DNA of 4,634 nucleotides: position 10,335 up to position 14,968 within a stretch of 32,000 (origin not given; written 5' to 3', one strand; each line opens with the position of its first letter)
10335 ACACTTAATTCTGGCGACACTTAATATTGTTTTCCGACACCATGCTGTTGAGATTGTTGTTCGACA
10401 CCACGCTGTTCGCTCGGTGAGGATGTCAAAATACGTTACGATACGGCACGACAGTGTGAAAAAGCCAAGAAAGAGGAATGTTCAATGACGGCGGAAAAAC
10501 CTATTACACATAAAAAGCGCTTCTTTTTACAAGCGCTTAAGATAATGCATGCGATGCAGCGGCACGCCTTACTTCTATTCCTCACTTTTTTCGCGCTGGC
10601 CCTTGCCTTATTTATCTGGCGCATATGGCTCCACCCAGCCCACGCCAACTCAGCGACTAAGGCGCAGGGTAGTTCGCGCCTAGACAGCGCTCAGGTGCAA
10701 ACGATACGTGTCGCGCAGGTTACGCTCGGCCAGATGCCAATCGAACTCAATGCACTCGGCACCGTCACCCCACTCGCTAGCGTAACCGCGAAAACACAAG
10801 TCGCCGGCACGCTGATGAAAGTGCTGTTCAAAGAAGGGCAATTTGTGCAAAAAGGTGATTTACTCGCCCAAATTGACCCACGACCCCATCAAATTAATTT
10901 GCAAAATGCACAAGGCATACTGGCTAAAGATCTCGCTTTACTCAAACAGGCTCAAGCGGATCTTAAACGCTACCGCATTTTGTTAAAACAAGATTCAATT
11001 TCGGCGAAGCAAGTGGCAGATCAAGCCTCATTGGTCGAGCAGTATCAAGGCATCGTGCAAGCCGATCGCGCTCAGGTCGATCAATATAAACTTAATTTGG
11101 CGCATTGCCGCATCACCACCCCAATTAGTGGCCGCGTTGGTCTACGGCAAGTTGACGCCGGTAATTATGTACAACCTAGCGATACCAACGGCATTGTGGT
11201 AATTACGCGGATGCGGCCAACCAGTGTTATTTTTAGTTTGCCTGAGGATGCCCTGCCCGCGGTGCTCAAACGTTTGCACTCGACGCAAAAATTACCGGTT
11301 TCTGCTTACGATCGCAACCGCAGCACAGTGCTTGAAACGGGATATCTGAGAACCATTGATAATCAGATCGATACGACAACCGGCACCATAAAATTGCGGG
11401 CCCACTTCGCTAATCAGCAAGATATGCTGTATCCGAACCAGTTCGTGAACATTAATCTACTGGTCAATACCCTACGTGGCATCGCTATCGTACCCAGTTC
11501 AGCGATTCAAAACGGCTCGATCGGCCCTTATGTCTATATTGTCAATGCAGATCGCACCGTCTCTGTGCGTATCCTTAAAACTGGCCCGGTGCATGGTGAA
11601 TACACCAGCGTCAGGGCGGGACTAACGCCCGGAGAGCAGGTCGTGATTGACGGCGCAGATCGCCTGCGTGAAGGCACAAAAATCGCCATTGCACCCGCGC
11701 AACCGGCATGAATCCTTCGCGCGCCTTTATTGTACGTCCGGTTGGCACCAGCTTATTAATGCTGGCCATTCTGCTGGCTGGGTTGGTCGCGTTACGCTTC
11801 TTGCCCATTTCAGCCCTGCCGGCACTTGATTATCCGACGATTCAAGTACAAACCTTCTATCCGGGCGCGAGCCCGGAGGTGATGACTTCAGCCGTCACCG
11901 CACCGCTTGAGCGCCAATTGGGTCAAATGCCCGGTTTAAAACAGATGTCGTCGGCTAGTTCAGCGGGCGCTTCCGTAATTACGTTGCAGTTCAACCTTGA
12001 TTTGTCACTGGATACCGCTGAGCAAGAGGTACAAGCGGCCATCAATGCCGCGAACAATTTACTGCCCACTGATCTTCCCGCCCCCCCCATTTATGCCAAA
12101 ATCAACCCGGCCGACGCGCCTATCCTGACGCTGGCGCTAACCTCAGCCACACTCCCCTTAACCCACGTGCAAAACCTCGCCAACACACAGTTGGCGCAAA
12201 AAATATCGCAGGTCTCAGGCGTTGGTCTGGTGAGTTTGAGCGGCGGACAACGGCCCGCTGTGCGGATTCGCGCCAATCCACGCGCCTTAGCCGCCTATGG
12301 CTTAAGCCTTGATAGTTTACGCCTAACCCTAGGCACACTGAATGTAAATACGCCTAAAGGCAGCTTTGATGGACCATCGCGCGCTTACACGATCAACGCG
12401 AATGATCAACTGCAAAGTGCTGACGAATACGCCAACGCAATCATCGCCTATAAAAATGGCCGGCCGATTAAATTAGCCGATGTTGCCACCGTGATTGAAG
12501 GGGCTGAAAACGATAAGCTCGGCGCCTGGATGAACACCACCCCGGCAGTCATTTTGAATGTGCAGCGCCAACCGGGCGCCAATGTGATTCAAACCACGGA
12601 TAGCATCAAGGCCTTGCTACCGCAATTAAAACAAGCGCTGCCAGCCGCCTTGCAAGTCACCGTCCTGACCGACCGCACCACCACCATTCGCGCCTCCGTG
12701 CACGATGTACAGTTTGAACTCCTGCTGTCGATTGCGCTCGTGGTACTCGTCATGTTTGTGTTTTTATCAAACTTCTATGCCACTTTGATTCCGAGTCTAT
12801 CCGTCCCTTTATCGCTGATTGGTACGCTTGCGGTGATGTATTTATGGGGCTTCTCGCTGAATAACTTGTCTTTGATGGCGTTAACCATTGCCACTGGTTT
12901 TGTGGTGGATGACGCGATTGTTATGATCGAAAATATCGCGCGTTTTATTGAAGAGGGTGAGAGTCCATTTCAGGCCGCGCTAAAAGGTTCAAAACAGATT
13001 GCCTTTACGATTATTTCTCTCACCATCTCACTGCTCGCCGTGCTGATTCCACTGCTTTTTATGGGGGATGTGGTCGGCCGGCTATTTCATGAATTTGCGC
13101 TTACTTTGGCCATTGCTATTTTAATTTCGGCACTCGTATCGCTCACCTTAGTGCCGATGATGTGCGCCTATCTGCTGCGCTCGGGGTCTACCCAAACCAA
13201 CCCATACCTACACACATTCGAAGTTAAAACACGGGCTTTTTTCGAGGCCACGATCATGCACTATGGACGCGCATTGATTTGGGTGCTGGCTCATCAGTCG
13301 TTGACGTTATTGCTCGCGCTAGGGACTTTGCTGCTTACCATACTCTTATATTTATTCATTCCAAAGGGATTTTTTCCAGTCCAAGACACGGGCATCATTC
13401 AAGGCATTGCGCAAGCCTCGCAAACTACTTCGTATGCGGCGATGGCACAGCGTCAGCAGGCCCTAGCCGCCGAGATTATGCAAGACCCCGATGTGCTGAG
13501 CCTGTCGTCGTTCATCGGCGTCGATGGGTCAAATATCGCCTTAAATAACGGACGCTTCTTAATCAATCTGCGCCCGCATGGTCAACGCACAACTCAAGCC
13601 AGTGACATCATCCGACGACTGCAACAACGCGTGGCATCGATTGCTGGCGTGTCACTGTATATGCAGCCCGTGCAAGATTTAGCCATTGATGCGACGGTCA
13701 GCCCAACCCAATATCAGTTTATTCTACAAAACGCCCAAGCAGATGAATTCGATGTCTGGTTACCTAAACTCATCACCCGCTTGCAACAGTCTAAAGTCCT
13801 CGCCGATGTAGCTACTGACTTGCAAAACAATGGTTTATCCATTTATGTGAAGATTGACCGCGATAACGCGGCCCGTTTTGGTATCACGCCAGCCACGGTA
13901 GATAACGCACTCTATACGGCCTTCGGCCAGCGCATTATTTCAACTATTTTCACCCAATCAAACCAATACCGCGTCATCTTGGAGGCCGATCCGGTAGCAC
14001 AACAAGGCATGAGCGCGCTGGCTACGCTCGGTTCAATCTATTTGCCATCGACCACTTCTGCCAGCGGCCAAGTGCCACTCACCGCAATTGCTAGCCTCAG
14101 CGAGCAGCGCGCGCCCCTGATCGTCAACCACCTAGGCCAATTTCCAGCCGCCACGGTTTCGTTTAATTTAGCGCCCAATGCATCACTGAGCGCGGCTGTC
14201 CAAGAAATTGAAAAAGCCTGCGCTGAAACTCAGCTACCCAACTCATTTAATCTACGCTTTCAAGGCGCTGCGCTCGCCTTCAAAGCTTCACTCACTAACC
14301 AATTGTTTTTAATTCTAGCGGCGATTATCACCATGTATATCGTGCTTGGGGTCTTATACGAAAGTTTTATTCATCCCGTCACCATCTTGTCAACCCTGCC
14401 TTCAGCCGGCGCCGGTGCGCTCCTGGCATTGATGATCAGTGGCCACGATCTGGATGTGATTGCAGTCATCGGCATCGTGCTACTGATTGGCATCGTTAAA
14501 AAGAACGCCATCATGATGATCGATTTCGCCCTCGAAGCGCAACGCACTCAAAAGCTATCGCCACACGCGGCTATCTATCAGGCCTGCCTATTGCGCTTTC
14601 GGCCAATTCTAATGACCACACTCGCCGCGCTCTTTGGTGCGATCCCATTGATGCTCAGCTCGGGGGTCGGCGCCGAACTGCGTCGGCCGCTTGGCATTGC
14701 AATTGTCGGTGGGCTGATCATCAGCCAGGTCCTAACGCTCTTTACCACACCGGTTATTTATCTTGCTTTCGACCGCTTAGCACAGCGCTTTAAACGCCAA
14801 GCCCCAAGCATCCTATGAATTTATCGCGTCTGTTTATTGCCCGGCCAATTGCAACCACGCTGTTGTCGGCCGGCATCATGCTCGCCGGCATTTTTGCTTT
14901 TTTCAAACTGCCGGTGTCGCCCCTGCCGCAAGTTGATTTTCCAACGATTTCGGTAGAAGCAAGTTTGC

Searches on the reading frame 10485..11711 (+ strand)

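Call 7: search_protein_families(library=ncbifam, proteins=[window:10485-11711:+], max_evalue=1e-10)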
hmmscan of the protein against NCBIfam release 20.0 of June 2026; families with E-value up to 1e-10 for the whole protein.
window:10485-11711:+ (408 aa): 12 families
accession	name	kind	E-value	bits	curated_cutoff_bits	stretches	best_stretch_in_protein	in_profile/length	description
NF008589.1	PRK11556.1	equivalog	3.3e-116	388.4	391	1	33-406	10-391/392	MdtA/MuxA family multidrug efflux RND transporter periplasmic adaptor subunit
TIGR01730.1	RND_mfp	subfamily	1.1e-66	225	94.9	1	76-402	3-321/322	efflux RND transporter periplasmic adaptor subunit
NF033138.2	RND-peri-MexC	equivalog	1.1e-43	149.8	625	1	70-405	34-374/375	MexC family multidrug efflux RND transporter periplasmic adaptor subunit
NF045904.1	RND-peri-MexE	equivalog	2.9e-43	148.2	714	1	72-401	36-367/390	multidrug efflux RND transporter periplasmic adaptor subunit MexE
NF007132.1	PRK09578.1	equivalog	5.8e-36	124.1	512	1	57-405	23-378/396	MexX/AxyX family multidrug efflux RND transporter periplasmic adaptor subunit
NF033834.1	RND_adapt_MexA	exception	1.2e-33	116.8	750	1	68-406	30-364/373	multidrug efflux RND transporter periplasmic adaptor subunit MexA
NF007362.0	PRK09859.1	equivalog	2.5e-32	112.4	738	1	68-400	30-369/385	multidrug transporter subunit MdtE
NF011604.1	PRK15030.1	equivalog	7.2e-32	110.8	765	1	76-401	40-374/397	multidrug efflux RND transporter periplasmic adaptor subunit AcrA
NF000272.2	OqxA_adapt_sub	exception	1.6e-28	99.8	835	1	70-393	38-369/391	multidrug efflux RND transporter periplasmic adaptor subunit OqxA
TIGR00999.1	8a0102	subfamily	4.5e-24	85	319.3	1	118-394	1-270/271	CzcB/NccB family metal efflux transporter periplasmic adaptor subunit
TIGR00998.1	8a0101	subfamily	1.5e-14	53.7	390.8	0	102-179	45-122/334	EmrA/EmrK family multidrug efflux transporter periplasmic adaptor subunit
NF007785.0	PRK10476.1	equivalog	7.7e-12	44.7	376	0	102-179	51-121/347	multidrug transporter subunit MdtN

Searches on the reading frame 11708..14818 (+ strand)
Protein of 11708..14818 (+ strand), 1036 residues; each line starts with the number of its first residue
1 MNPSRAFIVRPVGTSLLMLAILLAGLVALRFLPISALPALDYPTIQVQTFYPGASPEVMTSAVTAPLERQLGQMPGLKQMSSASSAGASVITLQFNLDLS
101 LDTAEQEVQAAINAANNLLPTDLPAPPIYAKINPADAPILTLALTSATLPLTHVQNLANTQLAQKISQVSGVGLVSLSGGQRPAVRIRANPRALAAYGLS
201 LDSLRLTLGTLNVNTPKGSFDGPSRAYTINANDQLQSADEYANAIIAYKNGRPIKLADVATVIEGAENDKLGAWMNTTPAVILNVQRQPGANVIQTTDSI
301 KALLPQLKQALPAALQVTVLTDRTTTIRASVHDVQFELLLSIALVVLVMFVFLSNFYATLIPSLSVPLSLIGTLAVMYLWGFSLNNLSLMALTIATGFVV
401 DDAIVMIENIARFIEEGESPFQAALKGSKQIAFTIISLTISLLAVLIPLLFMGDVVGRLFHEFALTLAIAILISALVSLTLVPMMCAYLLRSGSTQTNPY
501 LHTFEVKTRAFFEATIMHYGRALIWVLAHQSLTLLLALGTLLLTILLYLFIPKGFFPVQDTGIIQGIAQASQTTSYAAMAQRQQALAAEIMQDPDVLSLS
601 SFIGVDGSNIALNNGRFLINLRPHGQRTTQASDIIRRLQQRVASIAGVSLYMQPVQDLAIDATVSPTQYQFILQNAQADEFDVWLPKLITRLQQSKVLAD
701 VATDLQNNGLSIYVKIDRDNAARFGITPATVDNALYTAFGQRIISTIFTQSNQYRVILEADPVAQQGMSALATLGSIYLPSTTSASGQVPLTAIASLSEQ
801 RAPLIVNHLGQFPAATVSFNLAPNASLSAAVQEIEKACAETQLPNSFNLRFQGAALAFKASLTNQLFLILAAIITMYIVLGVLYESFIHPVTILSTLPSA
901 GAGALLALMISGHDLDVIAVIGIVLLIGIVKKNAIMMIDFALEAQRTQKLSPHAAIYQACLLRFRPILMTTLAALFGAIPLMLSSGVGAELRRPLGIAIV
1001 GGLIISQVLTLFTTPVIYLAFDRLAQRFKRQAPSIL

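Call 8: search_protein_families(library=pfam, proteins=[window:11708-14818:+], max_evalue=0.001)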
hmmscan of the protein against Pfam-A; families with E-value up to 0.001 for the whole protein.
window:11708-14818:+ (1036 aa): 2 families
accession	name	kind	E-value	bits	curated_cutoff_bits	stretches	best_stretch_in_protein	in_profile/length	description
PF00873.25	ACR_tran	-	0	1060.4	28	1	5-1021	3-1020/1021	AcrB/AcrD/AcrF family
PF03176.21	MMPL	-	8.2e-10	38.6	20.5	1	281-493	88-306/333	MMPL family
